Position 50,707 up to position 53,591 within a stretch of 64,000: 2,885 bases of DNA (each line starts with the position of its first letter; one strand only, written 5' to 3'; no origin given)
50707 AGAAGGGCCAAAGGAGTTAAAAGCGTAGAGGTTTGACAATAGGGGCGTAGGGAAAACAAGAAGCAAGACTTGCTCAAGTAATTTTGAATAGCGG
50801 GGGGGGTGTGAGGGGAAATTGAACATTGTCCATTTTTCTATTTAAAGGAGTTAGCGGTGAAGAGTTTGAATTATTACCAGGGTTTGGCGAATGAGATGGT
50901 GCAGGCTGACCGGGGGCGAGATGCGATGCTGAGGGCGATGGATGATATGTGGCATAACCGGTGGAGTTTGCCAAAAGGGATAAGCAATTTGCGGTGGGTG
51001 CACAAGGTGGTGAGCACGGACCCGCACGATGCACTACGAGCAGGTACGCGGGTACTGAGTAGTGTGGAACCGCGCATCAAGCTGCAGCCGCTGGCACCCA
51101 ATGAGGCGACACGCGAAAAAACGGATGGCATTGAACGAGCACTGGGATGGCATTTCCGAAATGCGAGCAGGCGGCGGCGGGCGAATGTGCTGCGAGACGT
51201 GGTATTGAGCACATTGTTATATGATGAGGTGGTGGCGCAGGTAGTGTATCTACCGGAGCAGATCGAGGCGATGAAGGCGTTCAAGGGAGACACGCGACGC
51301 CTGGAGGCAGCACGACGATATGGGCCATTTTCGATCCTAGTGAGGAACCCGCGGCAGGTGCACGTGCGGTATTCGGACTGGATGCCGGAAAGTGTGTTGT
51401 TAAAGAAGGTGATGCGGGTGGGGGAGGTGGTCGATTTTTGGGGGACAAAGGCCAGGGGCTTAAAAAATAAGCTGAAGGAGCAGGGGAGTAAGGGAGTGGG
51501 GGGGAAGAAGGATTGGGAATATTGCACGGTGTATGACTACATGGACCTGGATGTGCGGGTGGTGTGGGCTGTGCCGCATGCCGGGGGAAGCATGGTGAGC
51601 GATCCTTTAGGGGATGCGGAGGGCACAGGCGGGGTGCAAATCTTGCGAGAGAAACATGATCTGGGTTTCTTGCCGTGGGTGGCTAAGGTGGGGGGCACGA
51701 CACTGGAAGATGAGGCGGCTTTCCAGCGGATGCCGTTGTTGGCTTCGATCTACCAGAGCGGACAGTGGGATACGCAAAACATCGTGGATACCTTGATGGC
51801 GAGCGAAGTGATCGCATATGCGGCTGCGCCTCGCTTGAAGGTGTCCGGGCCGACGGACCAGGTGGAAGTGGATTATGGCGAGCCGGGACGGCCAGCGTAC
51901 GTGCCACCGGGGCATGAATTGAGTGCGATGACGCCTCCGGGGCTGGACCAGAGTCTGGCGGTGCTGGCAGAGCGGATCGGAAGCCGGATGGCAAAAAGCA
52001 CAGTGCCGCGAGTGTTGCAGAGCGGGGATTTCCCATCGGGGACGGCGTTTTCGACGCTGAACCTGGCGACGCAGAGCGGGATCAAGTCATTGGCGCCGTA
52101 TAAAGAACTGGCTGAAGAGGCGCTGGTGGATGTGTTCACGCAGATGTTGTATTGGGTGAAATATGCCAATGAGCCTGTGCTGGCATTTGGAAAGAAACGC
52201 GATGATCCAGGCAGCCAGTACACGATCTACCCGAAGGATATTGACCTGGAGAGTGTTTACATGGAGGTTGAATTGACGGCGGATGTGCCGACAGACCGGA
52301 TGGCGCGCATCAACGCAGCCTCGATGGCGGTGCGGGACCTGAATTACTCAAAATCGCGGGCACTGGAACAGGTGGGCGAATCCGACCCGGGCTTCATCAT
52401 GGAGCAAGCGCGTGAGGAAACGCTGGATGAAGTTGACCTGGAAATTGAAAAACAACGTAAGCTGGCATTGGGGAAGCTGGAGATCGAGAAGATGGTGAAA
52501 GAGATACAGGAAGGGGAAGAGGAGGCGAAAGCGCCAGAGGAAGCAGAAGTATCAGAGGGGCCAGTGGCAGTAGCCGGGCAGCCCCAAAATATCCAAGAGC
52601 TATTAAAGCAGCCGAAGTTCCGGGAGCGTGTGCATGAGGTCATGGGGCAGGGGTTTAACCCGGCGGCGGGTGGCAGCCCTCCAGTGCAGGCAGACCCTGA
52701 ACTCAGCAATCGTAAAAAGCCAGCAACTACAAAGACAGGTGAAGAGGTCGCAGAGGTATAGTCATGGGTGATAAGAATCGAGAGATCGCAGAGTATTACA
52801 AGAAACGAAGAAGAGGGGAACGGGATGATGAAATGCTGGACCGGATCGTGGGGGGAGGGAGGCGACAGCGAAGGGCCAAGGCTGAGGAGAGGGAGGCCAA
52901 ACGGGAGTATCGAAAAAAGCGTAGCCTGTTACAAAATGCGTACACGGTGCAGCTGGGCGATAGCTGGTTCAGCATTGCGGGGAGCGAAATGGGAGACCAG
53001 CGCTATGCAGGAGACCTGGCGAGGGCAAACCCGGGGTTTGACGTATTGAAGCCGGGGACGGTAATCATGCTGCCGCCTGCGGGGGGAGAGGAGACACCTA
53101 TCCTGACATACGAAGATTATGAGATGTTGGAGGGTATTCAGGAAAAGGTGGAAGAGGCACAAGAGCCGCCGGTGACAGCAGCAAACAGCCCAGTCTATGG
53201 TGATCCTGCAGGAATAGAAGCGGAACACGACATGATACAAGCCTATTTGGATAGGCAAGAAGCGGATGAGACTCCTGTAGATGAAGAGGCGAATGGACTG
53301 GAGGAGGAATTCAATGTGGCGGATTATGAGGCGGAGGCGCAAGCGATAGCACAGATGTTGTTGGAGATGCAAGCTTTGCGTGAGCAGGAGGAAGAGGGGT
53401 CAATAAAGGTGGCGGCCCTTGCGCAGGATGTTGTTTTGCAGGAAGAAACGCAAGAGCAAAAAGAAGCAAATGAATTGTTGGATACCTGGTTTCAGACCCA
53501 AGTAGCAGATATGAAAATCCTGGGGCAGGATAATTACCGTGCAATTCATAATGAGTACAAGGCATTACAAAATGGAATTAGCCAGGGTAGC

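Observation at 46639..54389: Two parallel LysM proteins whose catalytic halves lie in the AT-rich cassettes (chimeric genes)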

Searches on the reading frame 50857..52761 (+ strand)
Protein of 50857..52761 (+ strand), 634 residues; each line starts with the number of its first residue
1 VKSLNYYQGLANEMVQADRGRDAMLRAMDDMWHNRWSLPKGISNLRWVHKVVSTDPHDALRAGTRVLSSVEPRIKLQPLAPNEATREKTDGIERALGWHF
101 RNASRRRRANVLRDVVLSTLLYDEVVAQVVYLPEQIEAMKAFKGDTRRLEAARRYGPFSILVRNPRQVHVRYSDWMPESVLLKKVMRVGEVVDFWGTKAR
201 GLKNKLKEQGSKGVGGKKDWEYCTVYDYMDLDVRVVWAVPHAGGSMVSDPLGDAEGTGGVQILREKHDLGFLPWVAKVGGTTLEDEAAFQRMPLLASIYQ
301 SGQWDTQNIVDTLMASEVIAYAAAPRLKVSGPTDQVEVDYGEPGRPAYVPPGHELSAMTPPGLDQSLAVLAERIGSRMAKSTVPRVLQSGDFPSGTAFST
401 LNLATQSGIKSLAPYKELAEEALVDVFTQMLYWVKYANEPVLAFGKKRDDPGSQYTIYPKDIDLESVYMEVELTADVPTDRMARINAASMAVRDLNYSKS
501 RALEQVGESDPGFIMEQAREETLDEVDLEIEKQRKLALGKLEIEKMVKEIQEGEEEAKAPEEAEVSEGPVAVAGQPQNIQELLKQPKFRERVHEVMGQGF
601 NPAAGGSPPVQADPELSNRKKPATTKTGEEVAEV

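Call 3: search_protein_families(library=pfam, proteins=[window:50857-52761:+], max_evalue=0.01)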
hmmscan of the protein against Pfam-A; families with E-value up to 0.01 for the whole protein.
window:50857-52761:+ (634 aa): 0 families

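Call 7: search_protein_families(library=phrogs, proteins=[window:50857-52761:+], max_evalue=0.01)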
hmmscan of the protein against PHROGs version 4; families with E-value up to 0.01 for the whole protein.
window:50857-52761:+ (634 aa): 0 families

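Call 15: find_related_loci(query=window:50857-52761:+, collection=genome_contigs, flank=10000)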
Query window:50857-52761:+ (634 aa) in genome_contigs; peptide patterns used: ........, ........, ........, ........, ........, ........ (x = any residue, [..] = any of these).
599 stretches matched a pattern (row limit reached: there are more); 2 encode a relative of the query (tblastn E <= 1e-3); 2 distinct loci.
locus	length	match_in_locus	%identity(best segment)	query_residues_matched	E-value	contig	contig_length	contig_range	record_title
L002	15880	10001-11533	70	1-521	0e+0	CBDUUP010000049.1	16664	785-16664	MAG TPA_asm: uncultured Anaerolineales bacterium isolate SRR22302368_binner13_Refined_76 genome assembly, contig: ERZ257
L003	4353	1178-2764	57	1-535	0e+0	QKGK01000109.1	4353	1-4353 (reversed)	MAG: Chloroflexi bacterium isolate SZUA-526 scaffold_105647, whole genome shotgun sequence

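Call 24: find_related_loci(query=A1, collection=metagenome_contigs, flank=10000)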
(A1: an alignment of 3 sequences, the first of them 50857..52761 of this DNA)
Query A1 (634 aa) in metagenome_contigs; peptide patterns used: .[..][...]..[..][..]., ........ (x = any residue, [..] = any of these).
529 stretches matched a pattern; 24 encode a relative of the query (tblastn E <= 1e-3); 24 distinct loci.
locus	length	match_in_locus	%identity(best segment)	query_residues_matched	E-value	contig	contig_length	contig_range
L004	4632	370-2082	63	1-617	0e+0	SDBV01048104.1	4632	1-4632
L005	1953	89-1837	63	1-608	0e+0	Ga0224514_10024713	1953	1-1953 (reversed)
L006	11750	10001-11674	64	1-564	0e+0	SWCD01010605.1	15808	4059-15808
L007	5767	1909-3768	60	1-615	0e+0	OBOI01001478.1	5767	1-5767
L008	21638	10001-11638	66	1-554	0e+0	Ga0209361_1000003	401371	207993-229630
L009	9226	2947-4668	60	1-615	0e+0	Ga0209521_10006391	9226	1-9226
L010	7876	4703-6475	59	1-615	0e+0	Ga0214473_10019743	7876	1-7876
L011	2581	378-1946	59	1-529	0e+0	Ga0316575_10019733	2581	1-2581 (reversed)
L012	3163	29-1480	58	85-613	0e+0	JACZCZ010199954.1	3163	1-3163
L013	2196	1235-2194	76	1-327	3e-178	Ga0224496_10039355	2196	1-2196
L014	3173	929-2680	39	13-614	1e-136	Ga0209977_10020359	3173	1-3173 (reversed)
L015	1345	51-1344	70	1-441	5e-180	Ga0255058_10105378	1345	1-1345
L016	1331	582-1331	61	1-238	5e-105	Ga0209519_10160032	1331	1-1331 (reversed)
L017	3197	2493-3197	62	1-232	2e-95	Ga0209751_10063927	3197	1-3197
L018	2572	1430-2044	64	1-205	1e-88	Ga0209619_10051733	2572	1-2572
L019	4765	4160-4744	60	1-198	1e-72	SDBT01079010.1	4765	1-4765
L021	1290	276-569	76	1-98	2e-46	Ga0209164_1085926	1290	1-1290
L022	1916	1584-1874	76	1-97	5e-45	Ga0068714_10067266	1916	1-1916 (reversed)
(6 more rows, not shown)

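Call 25: find_related_loci(query=A1, collection=viral_contigs, flank=10000)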
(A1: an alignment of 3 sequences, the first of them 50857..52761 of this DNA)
Query A1 (634 aa) in viral_contigs; peptide patterns used: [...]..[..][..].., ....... (x = any residue, [..] = any of these).
77 stretches matched a pattern, but none encodes a relative of the query by tblastn (E <= 1e-3).

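Call 33: search_protein_families(library=ncbifam, proteins=[window:50857-52761:+, L008:8929-9972:+], max_evalue=1)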
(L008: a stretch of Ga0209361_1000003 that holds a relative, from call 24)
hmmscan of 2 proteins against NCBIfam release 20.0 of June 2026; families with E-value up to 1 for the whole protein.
window:50857-52761:+ (634 aa): 0 families

L008:8929-9972:+ (347 aa): 0 families

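Call 41: search_protein_families(library=pfam, proteins=[L007:3830-4885:+, L007:4824-5309:+, L008:8929-9972:+, L008:11808-11996:+, L014:2713-3171:+, L002:11670-11888:+, L008:6918-7337:+], max_evalue=1)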
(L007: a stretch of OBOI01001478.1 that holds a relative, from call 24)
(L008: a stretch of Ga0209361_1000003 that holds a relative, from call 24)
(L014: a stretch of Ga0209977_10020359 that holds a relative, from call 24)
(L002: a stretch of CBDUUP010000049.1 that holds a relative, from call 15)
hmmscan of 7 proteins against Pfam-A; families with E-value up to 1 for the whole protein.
L007:3830-4885:+ (351 aa): 1 family
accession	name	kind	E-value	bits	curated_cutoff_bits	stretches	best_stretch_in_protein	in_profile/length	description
PF01476.26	LysM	-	3.4e-06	27.3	20.9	1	47-91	1-43/43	LysM domain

L007:4824-5309:+ (161 aa): 1 family
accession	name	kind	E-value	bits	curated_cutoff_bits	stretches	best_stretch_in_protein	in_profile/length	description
PF00182.24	Glyco_hydro_19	-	0.077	13.2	25.5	1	33-87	103-146/232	Chitinase class I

L008:8929-9972:+ (347 aa): 0 families

L008:11808-11996:+ (62 aa): 2 families
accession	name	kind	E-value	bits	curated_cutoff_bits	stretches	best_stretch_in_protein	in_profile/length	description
PF23457.1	LysM2_NFP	-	0.0043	17.5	36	1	11-46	7-42/56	NFP LysM2 domain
PF23472.1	LysM2_CERK1_LYK3_4_5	-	0.11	12.9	27.4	1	11-53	7-51/56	LYK3/4/5 LysM2 domain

L014:2713-3171:+ (153 aa): 2 families
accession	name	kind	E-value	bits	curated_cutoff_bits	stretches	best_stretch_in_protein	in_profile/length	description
PF01476.26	LysM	-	0.0073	16.7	20.9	1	5-20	1-16/43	LysM domain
PF00681.25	Plectin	-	0.16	12.3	20.5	1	118-129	9-20/39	Plectin repeat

L002:11670-11888:+ (72 aa): 2 families
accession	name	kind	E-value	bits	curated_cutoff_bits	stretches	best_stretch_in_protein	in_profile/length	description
PF05489.18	Phage_tail_X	-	0.0076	16.3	22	1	15-53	8-51/60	Phage Tail Protein X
PF01476.26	LysM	-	0.091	13.2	20.9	1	11-43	2-30/43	LysM domain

L008:6918-7337:+ (139 aa): 0 families

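Call 63: search_protein_families(library=phrogs, proteins=[L008:15777-18401:+, L008:18563-18997:+, L008:18997-20454:+, L008:20451-20777:+, L008:21194-21601:+, L008:3093-5924:+, L008:2212-3018:+, L008:6147-6551:+, L008:6918-7337:+, L008:8929-9972:+], max_evalue=0.001)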
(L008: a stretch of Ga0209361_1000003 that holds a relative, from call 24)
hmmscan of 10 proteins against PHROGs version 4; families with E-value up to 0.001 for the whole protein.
L008:15777-18401:+ (874 aa): 0 families

L008:18563-18997:+ (144 aa): 2 families
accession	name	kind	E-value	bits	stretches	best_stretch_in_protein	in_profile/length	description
phrog_644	-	unknown function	3.5e-44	151.7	1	3-139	4-140/174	-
phrog_26662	-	unknown function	2.9e-07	31.5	1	27-137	30-144/151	-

L008:18997-20454:+ (485 aa): 0 families

L008:20451-20777:+ (108 aa): 0 families

L008:21194-21601:+ (135 aa): 0 families

L008:3093-5924:+ (943 aa): 10 families
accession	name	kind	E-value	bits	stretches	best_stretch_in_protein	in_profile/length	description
phrog_31645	-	unknown function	7.9e-42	144.4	2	393-885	473-956/1075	-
phrog_2713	-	unknown function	1.4e-20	74.8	2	257-485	102-272/520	-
phrog_16674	-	other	3.6e-18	65.7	2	552-658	675-786/1364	DNA methyltransferase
phrog_25988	-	unknown function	2e-14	52.8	1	360-512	546-712/1429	-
phrog_6380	-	other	4.7e-12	46.5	1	492-689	70-262/382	DNA methyltransferase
phrog_1600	-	other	8.8e-05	22.2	1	547-628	125-204/489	DNA methyltransferase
phrog_14586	-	unknown function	0.00016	22.3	1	552-613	5-59/248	-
phrog_3689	-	other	0.00035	20.8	1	551-614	67-121/348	DNA methyltransferase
phrog_5696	-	unknown function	0.00093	19.6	0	361-423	114-174/250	-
phrog_5172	-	unknown function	0.00097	19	0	550-563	92-105/377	-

L008:2212-3018:+ (268 aa): 2 families
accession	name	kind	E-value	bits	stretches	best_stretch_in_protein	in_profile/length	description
phrog_789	-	other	9.6e-33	114.7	1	28-265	349-599/637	esterase/lipase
phrog_23613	-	other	9.2e-06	26.2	0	20-110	15-102/271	esterase/lipase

L008:6147-6551:+ (134 aa): 0 families

L008:6918-7337:+ (139 aa): 0 families

L008:8929-9972:+ (347 aa): 0 families

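Call 77: search_dna_similar(query=window:50857-52761:+, collection=phages, mode=protein, max_rows=10)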
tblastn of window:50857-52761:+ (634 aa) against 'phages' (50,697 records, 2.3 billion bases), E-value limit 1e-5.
Records with a match: 5; places in all: 5; records where one place covers at least 80% of the query: 5.
Best place of each record, by identity: <60% 5.
By first word of the organism name: Caudoviricetes 5.
By host as written in the record: - 5.
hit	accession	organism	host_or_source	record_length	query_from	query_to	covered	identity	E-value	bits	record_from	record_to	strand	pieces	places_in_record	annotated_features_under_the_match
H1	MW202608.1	Caudoviricetes sp.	Manatee Spring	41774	7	521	81%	36.3%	1e-98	337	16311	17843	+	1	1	hypothetical protein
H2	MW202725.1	Caudoviricetes sp.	Manatee Spring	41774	7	521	81%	36.3%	1e-98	337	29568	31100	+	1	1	hypothetical protein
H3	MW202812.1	Caudoviricetes sp.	Manatee Spring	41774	7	521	81%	36.3%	1e-98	337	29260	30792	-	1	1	hypothetical protein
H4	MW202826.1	Caudoviricetes sp.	Manatee Spring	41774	7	521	81%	36.3%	1e-98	337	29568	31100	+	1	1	hypothetical protein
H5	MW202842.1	Caudoviricetes sp.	Manatee Spring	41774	7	521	81%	36.3%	1e-98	337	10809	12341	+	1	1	hypothetical protein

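Call 79: get_annotated_region(hit=H1, flank=7000)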
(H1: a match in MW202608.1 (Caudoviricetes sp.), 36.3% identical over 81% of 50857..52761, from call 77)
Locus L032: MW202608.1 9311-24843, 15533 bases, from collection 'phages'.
description: Podoviridae sp. isolate ctptF532, complete genome.
organism: Caudoviricetes sp. (NCBI taxid 2832643)
taxonomy: Viruses; Duplodnaviria; Heunggongvirae; Uroviricota; Caudoviricetes
host: -; source: Manatee Spring; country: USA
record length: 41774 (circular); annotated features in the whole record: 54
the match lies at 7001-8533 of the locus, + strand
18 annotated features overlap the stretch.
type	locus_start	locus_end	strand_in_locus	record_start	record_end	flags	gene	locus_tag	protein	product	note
CDS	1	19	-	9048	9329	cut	-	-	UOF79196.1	regulatory protein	-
CDS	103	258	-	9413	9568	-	-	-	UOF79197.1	hypothetical protein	-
CDS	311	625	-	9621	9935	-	-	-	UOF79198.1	hypothetical protein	-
CDS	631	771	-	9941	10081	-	-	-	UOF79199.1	hypothetical protein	-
CDS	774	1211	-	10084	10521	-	-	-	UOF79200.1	hypothetical protein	-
CDS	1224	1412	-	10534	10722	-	-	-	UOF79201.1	hypothetical protein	-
CDS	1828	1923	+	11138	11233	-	-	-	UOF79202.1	hypothetical protein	-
CDS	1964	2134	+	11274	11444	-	-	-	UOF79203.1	hypothetical protein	-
CDS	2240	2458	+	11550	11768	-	-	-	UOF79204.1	hypothetical protein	-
CDS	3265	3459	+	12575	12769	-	-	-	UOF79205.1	hypothetical protein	-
CDS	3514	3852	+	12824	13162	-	-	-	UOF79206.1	hemolysin xhlA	-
CDS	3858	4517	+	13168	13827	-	-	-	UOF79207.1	hypothetical protein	-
CDS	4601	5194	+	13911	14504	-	-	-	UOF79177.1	plyB-like endolysin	-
CDS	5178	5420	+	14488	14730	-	-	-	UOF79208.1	hypothetical protein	-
CDS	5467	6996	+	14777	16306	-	-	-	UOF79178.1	terminase large subunit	-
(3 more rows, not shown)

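Call 98: search_protein_families(library=pfam, proteins=[L032:10438-15533:+], max_evalue=0.01)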
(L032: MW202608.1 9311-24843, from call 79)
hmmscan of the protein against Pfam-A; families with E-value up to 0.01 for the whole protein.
L032:10438-15533:+ (1698 aa): 1 family
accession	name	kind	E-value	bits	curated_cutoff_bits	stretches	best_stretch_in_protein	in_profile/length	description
PF09851.14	SHOCT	-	0.00029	20.9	27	1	1653-1674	2-23/28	Short C-terminal domain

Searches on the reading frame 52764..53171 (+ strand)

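Call 6: search_protein_families(library=pfam, proteins=[window:52764-53171:+], max_evalue=10)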
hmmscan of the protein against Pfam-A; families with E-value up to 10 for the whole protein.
seq(136 aa): 2 families
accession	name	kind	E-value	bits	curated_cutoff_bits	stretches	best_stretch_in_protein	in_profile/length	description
PF01476.26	LysM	-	0.0071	16.7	20.9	1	60-103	1-42/43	LysM domain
PF20262.4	UNC80_C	-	0.46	8.6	22.1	1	7-58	616-666/1079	Protein UNC80 C-terminal region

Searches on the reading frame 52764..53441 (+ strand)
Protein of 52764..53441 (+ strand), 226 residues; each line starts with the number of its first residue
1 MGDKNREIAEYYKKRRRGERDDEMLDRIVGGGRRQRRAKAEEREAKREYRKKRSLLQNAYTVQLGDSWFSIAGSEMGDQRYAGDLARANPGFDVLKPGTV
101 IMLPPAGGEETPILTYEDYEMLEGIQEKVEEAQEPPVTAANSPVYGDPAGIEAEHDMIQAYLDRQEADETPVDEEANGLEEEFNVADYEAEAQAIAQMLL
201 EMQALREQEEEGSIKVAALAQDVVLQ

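Call 100: predict_structure(alignment_id=A5)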
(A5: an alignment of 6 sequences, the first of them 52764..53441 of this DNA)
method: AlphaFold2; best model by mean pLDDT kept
length: 226 residues; sequences in the alignment: 6
mean_pLDDT: 70.2   pTM: 0.32
mean pLDDT of the five models: 70.2, 68.5, 67.8, 67.4, 64.1
residues with pLDDT >= 90: 26; 70-90: 92; 50-70: 81; < 50: 27
segments of 3 or more residues with pLDDT < 50: 108-111, 133-147, 177-180
pLDDT, mean of each block of 10 residues (from residue 1): 84 90 79 76 82 73 93 89 88 87 67 55 56 43 45 62 59 47 64 81 72 60 56
secondary structure, 60 per line:
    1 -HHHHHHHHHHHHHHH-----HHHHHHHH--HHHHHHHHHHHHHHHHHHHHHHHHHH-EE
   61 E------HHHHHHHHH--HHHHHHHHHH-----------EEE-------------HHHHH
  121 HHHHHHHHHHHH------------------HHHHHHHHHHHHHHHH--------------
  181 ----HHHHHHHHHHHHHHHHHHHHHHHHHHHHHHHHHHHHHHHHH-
elements in order: H2-16 H22-29 H32-57 E59-61 H68-76 H79-88 E100-102 H116-132 H151-166 H185-225

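Call 102: fold_search(model_id=the predicted structure, library=pdb)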
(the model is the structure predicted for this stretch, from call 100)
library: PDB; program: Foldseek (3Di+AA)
matches with E <= 10: 77; with E <= 0.001: 0
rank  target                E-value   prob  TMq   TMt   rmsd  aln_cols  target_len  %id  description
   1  9gtp_M                3.8e-02  1.00  0.20  0.20   4.3        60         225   33  Cryo-EM structure of a contractile injection system in Streptomyces coelicolor, the baseplate complex in extended stat (released 2025-06-18)
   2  7aeb_M                7.7e-02  0.99  0.20  0.20   2.5        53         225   32  Cryo-EM structure of an extracellular contractile injection system in marine bacterium Algoriphagus machipongonensis,  (released 2022-02-16)
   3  9g8s_S                1.0e-01  0.99  0.18  0.20   3.2        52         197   17  C3 reconstruction of extended phiCD508 needle (released 2025-04-09)
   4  4xcm_A                1.1e-01  0.69  0.17  0.22  12.8        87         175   31  Crystal structure of the putative NlpC/P60 D,L endopeptidase from T. thermophilus (released 2015-01-14)
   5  5k2l                  1.3e-01  0.99  0.18  0.75   1.6        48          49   33  Crystal structure of LysM domain from Volvox carteri chitinase (released 2017-02-22)
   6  9eui_A                1.6e-01  0.47  0.19  0.18  18.5       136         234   15  Cryo-EM structure of Staphylococcus aureus bacteriophage phi812 baseplate in the post-contraction state - complete (released 2025-04-09)
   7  5ylg_C                1.8e-01  0.98  0.18  0.76   1.7        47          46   28  Crystal Structure of LysM domain from pteris ryukyuensis chitinase A (released 2018-10-24)
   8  3zqd_MODEL_1_A        1.9e-01  0.97  0.18  0.24   1.8        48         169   31  B. subtilis L,D-transpeptidase (released 2012-05-23)
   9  4uz2_C                2.0e-01  0.51  0.18  0.39  15.9       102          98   24  Crystal structure of the N-terminal LysM domains from the putative NlpC/P60 D,L endopeptidase from T. thermophilus (released 2015-01-14)
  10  7vcm_B                2.2e-01  0.99  0.20  0.12   1.5        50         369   28  crystal structure of GINKO1 (released 2022-07-27)
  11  7b5h_AK               2.8e-01  0.95  0.20  0.20   3.0        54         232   24  Cryo-EM structure of the contractile injection system base plate from Anabaena PCC7120 (released 2022-02-23)
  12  4uz2_A                3.0e-01  0.93  0.17  0.37   2.1        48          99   38  Crystal structure of the N-terminal LysM domains from the putative NlpC/P60 D,L endopeptidase from T. thermophilus (released 2015-01-14)
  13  4xcm_B                3.0e-01  0.93  0.17  0.18   2.0        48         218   38  Crystal structure of the putative NlpC/P60 D,L endopeptidase from T. thermophilus (released 2015-01-14)
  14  8kea_J                3.0e-01  0.57  0.19  0.28  16.0       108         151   11  Cyanophage A-1(L) baseplate-initiators (released 2024-04-10)
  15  8zex                  3.2e-01  0.99  0.19  0.10   1.5        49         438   24  Biosensor HaloKbp1a (released 2024-12-18)
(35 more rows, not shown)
